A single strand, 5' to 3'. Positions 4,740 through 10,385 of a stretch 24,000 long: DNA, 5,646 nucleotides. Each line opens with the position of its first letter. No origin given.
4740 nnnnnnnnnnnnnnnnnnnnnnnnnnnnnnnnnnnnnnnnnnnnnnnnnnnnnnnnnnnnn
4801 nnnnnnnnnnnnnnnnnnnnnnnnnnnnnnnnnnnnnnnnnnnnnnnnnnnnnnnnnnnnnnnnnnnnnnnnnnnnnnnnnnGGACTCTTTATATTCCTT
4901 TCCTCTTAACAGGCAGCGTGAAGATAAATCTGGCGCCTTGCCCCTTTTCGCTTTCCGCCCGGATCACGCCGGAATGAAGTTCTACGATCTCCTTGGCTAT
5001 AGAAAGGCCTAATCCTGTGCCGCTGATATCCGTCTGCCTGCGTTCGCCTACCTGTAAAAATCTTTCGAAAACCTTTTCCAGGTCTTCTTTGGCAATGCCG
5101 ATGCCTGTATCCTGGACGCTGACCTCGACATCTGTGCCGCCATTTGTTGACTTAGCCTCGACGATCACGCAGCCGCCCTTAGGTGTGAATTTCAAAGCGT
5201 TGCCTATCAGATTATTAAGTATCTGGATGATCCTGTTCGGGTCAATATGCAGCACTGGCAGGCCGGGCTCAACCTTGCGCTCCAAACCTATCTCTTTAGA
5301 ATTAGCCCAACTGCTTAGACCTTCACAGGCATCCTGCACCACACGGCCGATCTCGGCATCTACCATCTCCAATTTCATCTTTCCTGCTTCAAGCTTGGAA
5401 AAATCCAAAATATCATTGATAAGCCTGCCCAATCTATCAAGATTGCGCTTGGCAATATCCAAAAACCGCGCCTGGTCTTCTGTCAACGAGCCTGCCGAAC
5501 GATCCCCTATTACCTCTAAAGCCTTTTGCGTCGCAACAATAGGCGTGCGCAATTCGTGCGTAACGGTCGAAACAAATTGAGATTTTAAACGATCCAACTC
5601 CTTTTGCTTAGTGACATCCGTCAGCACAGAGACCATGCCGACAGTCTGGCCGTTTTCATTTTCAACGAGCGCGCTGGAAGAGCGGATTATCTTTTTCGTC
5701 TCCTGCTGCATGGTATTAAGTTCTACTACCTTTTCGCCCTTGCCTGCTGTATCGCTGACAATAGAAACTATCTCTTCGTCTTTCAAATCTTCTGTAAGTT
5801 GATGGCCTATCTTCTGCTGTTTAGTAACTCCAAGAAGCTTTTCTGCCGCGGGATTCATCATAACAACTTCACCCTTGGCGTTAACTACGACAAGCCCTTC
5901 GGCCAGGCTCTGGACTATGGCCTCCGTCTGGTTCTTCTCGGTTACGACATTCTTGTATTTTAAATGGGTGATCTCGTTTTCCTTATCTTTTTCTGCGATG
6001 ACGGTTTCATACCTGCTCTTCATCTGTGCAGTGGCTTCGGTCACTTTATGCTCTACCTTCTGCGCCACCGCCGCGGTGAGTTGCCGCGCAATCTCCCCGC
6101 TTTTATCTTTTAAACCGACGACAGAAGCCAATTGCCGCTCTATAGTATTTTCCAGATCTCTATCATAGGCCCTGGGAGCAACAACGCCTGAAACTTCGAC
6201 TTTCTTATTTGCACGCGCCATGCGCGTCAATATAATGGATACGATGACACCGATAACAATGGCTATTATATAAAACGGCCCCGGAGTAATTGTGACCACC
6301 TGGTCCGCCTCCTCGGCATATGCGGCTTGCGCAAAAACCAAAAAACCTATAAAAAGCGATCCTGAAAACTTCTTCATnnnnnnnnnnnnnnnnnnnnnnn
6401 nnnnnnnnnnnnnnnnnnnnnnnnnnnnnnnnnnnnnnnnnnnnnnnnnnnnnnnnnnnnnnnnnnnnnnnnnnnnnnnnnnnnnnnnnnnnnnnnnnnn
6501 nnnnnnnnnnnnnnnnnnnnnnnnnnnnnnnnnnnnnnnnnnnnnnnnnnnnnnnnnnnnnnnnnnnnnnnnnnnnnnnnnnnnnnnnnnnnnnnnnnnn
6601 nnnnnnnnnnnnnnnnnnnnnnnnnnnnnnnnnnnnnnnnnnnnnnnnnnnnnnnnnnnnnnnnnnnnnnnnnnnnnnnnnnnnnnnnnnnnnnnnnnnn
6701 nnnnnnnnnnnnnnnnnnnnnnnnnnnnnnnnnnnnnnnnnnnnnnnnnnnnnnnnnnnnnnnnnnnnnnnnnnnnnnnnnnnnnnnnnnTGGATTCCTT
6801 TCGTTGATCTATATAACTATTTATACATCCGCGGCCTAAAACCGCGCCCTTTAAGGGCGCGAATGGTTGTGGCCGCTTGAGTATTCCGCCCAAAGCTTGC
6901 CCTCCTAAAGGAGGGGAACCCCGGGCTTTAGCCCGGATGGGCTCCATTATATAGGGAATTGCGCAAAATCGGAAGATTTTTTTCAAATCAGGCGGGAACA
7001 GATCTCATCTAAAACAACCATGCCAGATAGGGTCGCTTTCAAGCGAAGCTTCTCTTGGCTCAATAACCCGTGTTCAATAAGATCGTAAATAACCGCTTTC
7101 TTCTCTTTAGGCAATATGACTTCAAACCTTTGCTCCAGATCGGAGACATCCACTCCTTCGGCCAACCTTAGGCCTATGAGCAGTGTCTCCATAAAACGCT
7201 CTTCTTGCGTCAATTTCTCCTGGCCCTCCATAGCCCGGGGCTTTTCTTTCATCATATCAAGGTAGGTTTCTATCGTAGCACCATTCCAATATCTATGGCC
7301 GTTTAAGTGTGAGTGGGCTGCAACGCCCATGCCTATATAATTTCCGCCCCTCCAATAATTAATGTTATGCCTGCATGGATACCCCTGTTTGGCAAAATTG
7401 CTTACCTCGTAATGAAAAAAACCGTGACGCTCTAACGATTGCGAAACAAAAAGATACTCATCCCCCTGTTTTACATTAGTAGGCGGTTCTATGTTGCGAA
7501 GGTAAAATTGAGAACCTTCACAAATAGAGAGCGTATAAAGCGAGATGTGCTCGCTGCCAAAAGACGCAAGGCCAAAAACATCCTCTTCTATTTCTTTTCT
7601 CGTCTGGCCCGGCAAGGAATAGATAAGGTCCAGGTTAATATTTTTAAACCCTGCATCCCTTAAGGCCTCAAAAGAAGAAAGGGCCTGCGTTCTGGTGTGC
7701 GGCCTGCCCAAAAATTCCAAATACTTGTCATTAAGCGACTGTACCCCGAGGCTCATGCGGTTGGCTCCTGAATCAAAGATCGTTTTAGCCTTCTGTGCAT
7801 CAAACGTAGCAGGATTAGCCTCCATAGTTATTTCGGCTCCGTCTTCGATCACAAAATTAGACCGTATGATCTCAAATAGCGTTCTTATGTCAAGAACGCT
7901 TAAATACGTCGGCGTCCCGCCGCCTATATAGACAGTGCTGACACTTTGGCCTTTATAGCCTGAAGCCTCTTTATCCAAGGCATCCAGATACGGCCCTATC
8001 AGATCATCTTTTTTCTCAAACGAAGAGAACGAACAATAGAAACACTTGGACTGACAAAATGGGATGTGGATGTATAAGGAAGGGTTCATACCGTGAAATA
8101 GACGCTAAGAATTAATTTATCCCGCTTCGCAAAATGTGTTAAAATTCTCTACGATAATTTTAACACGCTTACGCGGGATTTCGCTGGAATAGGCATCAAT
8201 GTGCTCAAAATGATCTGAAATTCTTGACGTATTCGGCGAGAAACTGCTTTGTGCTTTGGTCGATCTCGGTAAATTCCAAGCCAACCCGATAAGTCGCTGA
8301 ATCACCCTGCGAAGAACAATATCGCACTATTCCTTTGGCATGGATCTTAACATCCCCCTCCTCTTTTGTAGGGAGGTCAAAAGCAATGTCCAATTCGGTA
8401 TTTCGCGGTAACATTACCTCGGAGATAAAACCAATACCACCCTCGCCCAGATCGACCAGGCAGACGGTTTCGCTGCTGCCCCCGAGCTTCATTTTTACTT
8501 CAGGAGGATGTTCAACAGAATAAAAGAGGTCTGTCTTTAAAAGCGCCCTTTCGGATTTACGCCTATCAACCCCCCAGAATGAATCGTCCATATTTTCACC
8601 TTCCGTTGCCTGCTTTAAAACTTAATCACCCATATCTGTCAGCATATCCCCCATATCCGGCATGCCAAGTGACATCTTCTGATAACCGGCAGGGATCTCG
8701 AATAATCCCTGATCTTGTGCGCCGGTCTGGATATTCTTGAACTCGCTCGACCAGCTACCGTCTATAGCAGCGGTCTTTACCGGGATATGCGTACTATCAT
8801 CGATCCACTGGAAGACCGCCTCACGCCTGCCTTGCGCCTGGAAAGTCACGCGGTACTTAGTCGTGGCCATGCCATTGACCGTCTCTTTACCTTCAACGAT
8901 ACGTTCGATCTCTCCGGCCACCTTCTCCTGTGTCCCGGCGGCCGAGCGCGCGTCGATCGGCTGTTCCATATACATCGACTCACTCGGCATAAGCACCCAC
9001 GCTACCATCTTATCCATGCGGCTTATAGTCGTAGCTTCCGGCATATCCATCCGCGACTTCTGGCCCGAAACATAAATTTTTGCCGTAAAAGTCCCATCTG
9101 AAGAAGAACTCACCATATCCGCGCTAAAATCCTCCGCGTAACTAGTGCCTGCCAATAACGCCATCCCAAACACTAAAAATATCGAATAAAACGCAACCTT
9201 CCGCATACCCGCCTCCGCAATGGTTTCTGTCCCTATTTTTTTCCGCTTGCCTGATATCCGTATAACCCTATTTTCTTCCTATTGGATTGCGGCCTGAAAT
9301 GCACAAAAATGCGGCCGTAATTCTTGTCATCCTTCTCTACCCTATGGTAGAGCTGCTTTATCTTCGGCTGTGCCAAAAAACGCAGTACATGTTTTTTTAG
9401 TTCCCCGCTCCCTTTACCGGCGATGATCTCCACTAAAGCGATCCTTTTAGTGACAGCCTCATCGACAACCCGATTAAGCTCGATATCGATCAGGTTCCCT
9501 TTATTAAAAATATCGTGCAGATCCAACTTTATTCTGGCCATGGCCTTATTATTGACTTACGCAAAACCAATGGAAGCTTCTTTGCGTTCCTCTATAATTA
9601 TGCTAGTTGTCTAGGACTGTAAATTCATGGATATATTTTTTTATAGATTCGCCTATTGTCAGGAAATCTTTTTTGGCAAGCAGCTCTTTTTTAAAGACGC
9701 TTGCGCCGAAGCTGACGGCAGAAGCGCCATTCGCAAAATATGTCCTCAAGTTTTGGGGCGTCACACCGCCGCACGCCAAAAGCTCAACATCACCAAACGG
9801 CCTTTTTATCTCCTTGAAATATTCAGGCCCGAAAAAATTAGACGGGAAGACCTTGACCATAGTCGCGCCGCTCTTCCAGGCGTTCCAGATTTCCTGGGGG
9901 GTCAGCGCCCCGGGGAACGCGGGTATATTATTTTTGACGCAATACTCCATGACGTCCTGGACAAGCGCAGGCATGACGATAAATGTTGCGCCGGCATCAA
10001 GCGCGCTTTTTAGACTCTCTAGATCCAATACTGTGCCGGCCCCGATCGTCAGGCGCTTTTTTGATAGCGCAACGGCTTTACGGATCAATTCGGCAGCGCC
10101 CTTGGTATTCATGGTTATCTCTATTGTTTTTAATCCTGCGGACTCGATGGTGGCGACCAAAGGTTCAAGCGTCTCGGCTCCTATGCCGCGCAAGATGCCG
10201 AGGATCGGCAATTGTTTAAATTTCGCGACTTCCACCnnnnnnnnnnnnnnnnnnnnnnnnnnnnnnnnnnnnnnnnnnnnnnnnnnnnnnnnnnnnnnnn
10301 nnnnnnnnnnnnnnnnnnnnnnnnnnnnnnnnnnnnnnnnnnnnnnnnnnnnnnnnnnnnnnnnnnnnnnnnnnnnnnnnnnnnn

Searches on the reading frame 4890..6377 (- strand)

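Call 69: search_protein_families(library=pfam, proteins=[window:4890-6377:-], max_evalue=0.001)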
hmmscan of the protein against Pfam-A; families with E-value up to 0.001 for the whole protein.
window:4890-6377:- (495 aa): 9 families
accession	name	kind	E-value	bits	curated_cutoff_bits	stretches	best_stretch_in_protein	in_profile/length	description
PF02518.31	HATPase_c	-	1.5e-31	109.6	26.4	1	379-491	2-110/111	Histidine kinase-, DNA gyrase B-, and HSP90-like ATPase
PF00512.31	HisKA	-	4e-18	65.6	26.9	1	265-332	2-66/66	His Kinase A (phospho-acceptor) domain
PF00989.32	PAS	-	5.5e-09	36.5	22.6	1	151-255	3-113/113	PAS fold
PF13426.13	PAS_9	-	6.8e-09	36.4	27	1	160-257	2-103/103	PAS domain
PF24820.1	Diguanyl_cycl_sensor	-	2.6e-06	27.8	28.1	1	155-238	2-87/109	Diguanylate cyclase-like sensor domain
PF13188.13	PAS_8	-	6.8e-06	26.2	21.8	1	150-200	2-52/65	PAS domain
PF08448.16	PAS_4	-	5.5e-05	23.8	23.1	1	157-259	3-109/110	PAS fold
PF12860.13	PAS_7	-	0.00014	22.4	27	1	156-261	2-113/115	PAS fold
PF08348.17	PAS_6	-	0.00082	19.7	27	0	208-261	59-112/115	YheO-like PAS domain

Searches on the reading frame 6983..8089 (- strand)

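Call 69: search_protein_families(library=pfam, proteins=[window:6983-8089:-], max_evalue=0.001)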
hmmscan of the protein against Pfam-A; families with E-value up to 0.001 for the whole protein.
window:6983-8089:- (368 aa): 2 families
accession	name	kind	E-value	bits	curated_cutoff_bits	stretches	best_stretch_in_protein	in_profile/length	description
PF04055.27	Radical_SAM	-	5.7e-28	98.6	29.5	1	6-170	1-162/166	Radical SAM superfamily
PF06969.22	HemN_C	-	1.8e-11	44.4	24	1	293-358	1-66/67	HemN C-terminal domain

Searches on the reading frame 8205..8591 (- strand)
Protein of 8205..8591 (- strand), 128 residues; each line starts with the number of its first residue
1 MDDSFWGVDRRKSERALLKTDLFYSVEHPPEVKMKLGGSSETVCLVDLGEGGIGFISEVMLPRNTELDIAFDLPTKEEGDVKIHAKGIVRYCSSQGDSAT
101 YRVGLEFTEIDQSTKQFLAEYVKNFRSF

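Call 69: search_protein_families(library=pfam, proteins=[window:8205-8591:-], max_evalue=0.001)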
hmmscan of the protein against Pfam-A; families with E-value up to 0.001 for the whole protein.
window:8205-8591:- (128 aa): 1 family
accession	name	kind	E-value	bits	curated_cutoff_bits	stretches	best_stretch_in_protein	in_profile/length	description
PF07238.19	PilZ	-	2.7e-11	44.1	22.5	1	9-122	1-100/102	PilZ domain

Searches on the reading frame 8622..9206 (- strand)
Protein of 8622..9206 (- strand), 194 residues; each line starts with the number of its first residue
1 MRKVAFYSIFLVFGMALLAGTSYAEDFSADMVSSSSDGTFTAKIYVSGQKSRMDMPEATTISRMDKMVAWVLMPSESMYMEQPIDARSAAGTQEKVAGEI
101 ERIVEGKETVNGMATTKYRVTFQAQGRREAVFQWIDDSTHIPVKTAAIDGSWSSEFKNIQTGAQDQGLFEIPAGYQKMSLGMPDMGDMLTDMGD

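Call 69: search_protein_families(library=pfam, proteins=[window:8622-9206:-], max_evalue=0.001)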
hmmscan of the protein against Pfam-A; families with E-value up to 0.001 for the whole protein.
window:8622-9206:- (194 aa): 1 family
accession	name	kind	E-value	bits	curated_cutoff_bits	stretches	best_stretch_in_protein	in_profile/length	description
PF14371.13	DUF4412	-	5.3e-10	39.8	21.6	1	30-123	6-109/191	Domain of unknown function (DUF4412)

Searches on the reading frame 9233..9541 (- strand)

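Call 69: search_protein_families(library=pfam, proteins=[window:9233-9541:-], max_evalue=0.001)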
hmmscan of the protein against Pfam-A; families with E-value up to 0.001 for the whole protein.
window:9233-9541:- (102 aa): 1 family
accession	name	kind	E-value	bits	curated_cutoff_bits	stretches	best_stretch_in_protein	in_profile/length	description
PF01713.27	Smr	-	8.2e-12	45.5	25.7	1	6-83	1-77/77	Smr domain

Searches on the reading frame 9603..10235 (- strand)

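Call 69: search_protein_families(library=pfam, proteins=[window:9603-10235:-], max_evalue=0.001)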
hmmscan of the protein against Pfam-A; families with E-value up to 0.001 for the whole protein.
window:9603-10235:- (210 aa): 1 family
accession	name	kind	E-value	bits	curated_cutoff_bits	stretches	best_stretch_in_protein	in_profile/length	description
PF01081.25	Aldolase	-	2.1e-39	135.4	27.8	1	5-194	4-193/196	KDPG and KHG aldolase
